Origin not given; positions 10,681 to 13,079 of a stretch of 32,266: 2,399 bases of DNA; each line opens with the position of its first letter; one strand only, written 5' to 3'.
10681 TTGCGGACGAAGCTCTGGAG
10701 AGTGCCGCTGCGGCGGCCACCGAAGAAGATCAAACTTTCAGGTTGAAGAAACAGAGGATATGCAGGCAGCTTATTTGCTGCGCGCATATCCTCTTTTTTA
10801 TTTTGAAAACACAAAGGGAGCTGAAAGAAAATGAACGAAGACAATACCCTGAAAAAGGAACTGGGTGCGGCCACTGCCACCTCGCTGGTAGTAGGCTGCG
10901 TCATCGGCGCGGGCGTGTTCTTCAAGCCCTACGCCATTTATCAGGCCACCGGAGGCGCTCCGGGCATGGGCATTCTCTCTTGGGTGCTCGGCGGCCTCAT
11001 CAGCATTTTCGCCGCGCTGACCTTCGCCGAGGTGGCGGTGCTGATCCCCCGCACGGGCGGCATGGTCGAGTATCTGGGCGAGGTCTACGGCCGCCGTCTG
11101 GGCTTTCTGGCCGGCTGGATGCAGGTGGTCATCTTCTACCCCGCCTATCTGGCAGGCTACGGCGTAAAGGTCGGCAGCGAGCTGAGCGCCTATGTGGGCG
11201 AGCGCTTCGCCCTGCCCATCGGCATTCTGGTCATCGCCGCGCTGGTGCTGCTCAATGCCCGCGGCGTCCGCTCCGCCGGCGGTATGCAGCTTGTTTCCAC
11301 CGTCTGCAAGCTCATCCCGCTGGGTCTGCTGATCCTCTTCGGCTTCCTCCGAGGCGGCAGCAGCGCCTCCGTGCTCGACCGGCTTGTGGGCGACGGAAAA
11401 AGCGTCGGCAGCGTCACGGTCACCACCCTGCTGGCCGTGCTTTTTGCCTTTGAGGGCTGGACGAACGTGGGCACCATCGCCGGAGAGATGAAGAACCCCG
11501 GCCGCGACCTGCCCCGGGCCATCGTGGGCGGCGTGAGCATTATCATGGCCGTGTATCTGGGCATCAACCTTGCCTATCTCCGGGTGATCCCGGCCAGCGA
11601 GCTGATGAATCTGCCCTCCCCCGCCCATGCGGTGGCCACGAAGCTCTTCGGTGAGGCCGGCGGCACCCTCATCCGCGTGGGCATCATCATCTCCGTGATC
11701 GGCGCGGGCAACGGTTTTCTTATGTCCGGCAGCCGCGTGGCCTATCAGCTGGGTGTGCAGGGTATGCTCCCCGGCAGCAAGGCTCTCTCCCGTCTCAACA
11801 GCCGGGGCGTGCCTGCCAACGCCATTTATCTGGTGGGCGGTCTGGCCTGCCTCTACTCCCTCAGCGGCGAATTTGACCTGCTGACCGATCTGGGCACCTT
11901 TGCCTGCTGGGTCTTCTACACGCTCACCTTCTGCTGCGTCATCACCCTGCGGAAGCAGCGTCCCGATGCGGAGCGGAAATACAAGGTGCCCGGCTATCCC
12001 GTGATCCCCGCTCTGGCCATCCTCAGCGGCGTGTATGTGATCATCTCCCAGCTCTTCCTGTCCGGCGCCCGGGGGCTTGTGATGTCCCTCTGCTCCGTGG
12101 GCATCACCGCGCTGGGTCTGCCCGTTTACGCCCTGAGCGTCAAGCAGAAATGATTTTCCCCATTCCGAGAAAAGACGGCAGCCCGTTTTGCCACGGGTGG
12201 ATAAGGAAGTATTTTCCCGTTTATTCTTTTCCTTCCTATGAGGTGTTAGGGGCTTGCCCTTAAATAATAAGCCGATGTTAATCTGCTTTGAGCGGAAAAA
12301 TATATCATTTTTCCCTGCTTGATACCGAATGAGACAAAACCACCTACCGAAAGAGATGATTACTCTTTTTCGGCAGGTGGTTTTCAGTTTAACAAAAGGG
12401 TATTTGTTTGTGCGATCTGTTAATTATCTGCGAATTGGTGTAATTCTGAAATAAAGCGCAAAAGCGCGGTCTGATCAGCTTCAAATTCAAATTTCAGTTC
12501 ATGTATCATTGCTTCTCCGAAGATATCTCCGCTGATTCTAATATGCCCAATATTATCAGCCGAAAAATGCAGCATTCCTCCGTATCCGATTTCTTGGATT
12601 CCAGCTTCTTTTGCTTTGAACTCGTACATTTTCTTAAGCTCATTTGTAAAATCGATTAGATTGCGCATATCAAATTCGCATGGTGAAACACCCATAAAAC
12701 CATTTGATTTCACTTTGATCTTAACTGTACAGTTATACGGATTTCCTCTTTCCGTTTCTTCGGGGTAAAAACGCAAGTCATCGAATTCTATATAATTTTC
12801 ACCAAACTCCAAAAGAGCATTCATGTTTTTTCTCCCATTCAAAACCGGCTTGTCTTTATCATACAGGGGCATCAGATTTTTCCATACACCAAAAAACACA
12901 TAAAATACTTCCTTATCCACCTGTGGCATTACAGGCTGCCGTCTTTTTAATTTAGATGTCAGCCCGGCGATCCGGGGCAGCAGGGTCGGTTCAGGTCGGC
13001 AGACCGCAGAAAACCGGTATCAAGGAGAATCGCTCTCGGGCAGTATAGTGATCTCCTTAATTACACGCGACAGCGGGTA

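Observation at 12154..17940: Low-GC 5.7-kb island looks like an array of orphan RHS/YD toxin remnants plus immunity-like genes, with no full-length toxin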

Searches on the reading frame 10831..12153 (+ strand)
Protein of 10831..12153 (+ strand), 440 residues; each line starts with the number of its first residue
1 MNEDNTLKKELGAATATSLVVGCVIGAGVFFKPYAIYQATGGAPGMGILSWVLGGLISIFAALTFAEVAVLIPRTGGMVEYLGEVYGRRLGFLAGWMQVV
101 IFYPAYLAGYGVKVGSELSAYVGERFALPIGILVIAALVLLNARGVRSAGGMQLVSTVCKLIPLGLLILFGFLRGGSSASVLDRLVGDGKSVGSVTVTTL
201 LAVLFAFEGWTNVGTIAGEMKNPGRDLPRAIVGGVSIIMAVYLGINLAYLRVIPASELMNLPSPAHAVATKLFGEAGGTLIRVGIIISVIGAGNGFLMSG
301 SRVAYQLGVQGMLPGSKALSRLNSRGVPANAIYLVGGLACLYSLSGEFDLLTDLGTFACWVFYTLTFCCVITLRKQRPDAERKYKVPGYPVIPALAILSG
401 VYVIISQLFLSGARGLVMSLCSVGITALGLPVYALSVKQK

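Call 8: find_encoding_contigs(protein=window:10831-12153:+, flank=10000, max_places=10)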
Protein window:10831-12153:+ (440 aa): no gene with exactly this product is on record in the collection.

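Call 9: find_related_loci(query=window:10831-12153:+, collection=genome_contigs, flank=10000)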
Query window:10831-12153:+ (440 aa) in genome_contigs; peptide patterns used: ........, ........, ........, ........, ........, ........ (x = any residue, [..] = any of these).
309 stretches matched a pattern; 273 encode a relative of the query (tblastn E <= 1e-3); the best 80 are kept; 80 distinct loci.
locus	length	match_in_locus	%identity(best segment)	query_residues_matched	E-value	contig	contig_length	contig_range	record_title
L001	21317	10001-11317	77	1-440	0e+0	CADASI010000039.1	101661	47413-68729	MAG: uncultured Clostridiales bacterium isolate RUG13574 genome assembly, contig: RUG13574_asm_39, whole genome shotgun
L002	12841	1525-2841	77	1-440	0e+0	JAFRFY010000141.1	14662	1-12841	MAG: Clostridia bacterium isolate RGIG2434 Goat_Ileum.Co__c770599, whole genome shotgun sequence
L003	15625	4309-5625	77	1-440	0e+0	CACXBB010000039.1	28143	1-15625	MAG: uncultured Clostridiales bacterium isolate RUG11088 genome assembly, contig: RUG11088_asm_39, whole genome shotgun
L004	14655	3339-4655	79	1-439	0e+0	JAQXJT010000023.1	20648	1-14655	MAG: bacterium isolate SUG1258 k141_3612264, whole genome shotgun sequence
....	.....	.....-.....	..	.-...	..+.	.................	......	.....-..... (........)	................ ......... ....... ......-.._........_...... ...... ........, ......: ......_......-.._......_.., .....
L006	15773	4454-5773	75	1-440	0e+0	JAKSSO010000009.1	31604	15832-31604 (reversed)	MAG: Mogibacterium sp. isolate Horse_feces283 MAG283_9, whole genome shotgun sequence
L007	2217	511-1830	72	1-440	0e+0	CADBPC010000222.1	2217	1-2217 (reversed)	MAG: uncultured Lachnospiraceae bacterium isolate RUG14180 genome assembly, contig: RUG14180_asm_222, whole genome shotg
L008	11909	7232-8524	75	1-431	0e+0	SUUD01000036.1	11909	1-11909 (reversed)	MAG: Olsenella sp. isolate SIG37 NODE_4363_length_11909_cov_3.890128, whole genome shotgun sequence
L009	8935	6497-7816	75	1-440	0e+0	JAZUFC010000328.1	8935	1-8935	MAG: Lachnospiraceae bacterium isolate T1900045296_TH20190066.MAGScoT_cleanbin_000024 SGB_6088_k141_2785290, whole genom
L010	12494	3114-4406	74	3-433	0e+0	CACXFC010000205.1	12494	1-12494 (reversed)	MAG: uncultured Coriobacteriaceae bacterium isolate RUG11201 genome assembly, contig: RUG11201_asm_205, whole genome sho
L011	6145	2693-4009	72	1-440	0e+0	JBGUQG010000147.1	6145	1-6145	MAG: Christensenellales bacterium isolate ruminal_MAG_145 ruminal_MAG_145_contig_0147, whole genome shotgun sequence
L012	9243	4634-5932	74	1-433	0e+0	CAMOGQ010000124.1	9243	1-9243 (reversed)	MAG: uncultured Lachnospiraceae bacterium isolate SRR873608_bin.22_metaWRAP_v1.3_MAG genome assembly, contig: NODE_24409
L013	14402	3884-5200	73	2-440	0e+0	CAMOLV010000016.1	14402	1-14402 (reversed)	MAG: uncultured Coriobacteriales bacterium isolate SRR873601_bin.12_metaWRAP_v1.3_MAG genome assembly, contig: NODE_1244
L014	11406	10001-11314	71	3-440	0e+0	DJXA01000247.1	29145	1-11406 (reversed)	MAG TPA_asm: Atopobiaceae bacterium UBA7016 UBA7016_contig_24951, whole genome shotgun sequence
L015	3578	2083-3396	73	2-440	0e+0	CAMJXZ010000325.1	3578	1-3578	MAG: uncultured Clostridia bacterium isolate SRR12081293_bin.2_metaWRAP_v1.3_MAG genome assembly, contig: ERZ12289773.50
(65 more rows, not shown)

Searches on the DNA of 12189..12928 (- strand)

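Call 62: search_dna_similar(query=window:12189-12928:-, collection=plasmids, mode=distant, max_rows=10)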
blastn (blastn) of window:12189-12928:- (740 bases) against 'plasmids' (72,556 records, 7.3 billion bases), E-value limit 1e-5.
No match.

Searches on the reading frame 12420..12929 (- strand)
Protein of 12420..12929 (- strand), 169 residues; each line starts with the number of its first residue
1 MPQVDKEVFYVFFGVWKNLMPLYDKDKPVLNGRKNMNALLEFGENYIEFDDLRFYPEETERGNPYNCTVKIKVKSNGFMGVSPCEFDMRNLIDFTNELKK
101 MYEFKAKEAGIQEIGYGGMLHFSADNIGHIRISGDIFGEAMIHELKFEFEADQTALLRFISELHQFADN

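Call 3: search_protein_families(library=pfam, proteins=[window:12420-12929:-], max_evalue=1)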
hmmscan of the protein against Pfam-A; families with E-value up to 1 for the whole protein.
window:12420-12929:- (169 aa): 2 families
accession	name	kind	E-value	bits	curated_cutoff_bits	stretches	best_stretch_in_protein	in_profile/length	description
PF24716.1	WapI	-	2.7e-08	34.6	27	1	55-165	19-132/138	Immunity protein WapI-like family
PF07654.21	C1-set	-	0.067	14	21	1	25-70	37-82/86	Immunoglobulin C1-set domain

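Call 14: search_protein_families(library=ncbifam, proteins=[window:12420-12929:-], max_evalue=1)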
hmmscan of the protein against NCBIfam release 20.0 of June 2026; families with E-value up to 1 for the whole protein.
window:12420-12929:- (169 aa): 0 families

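Call 15: search_protein_families(library=padloc, proteins=[window:12420-12929:-], max_evalue=0.1)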
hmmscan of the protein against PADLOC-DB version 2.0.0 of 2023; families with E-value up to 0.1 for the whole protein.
window:12420-12929:- (169 aa): 0 families

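Call 64: list_cluster_members(proteins=[window:12420-12929:-, window:12420-12824:-, window:12420-12875:-, window:16112-16603:-, window:17060-17536:-, window:14511-14912:-, window:14983-15936:-])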
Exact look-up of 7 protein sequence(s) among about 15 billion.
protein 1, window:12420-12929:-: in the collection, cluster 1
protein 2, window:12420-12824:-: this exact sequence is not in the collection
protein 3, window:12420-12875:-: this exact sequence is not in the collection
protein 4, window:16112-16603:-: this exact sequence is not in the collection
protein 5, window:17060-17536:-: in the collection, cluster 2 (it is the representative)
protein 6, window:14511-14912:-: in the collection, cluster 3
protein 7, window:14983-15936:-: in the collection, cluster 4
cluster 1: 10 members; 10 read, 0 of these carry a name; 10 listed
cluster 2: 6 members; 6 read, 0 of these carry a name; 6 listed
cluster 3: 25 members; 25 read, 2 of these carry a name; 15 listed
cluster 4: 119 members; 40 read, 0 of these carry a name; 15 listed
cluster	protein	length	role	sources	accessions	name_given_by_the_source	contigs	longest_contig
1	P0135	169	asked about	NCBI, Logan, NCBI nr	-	-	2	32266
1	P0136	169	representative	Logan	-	-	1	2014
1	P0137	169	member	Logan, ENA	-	-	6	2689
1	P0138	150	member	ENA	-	-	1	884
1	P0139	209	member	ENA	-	-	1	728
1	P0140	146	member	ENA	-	-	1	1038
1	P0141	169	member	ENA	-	-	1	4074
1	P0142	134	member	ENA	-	-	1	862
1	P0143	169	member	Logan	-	-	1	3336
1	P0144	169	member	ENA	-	-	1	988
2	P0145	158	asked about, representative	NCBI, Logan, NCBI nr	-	-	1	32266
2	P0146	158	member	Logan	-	-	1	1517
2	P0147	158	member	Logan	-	-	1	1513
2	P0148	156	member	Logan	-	-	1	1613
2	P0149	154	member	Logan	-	-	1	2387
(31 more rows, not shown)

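Call 65: find_encoding_contigs(protein=P0141, flank=5000, max_places=5)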
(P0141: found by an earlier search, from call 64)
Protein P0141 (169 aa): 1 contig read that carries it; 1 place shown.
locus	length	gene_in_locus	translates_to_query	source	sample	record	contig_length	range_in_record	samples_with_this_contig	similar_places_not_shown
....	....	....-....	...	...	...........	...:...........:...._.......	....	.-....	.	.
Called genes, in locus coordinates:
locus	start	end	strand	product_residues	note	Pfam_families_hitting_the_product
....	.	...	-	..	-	?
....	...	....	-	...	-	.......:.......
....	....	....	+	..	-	-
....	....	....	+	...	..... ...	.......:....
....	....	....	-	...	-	?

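Call 67: find_encoding_contigs(protein=P0137, flank=3000, max_places=8)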
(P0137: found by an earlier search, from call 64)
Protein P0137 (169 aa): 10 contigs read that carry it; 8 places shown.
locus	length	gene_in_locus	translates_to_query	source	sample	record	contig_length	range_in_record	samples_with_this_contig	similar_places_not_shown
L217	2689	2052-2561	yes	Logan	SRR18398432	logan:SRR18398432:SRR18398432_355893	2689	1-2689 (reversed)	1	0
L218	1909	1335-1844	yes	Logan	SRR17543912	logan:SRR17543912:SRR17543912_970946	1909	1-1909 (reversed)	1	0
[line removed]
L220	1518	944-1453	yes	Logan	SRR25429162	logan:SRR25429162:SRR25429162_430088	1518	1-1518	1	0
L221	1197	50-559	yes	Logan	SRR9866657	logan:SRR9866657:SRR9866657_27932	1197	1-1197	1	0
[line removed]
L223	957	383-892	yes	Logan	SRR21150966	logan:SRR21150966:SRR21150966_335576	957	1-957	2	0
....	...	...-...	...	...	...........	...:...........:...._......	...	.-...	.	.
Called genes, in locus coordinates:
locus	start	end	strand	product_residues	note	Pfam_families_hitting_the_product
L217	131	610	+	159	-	-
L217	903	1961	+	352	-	-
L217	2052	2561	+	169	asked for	PF24716:WapI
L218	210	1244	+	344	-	-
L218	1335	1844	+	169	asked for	PF24716:WapI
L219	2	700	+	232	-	?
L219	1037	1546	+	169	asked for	PF24716:WapI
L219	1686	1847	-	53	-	?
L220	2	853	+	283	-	?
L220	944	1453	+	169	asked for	PF24716:WapI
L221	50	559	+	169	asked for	PF24716:WapI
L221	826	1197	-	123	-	?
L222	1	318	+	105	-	?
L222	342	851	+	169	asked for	PF24716:WapI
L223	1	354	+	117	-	?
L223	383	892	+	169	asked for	PF24716:WapI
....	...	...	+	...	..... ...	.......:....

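Call 91: search_solved_structures(query=window:12420-12929:-, max_evalue=1)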
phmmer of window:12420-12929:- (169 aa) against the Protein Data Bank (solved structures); distinct sequences matched with E-value up to 1: 1.
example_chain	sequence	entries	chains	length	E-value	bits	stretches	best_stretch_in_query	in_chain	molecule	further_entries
3phs_A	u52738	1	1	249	0.69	13.1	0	115-147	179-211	Cell wall surface anchor family protein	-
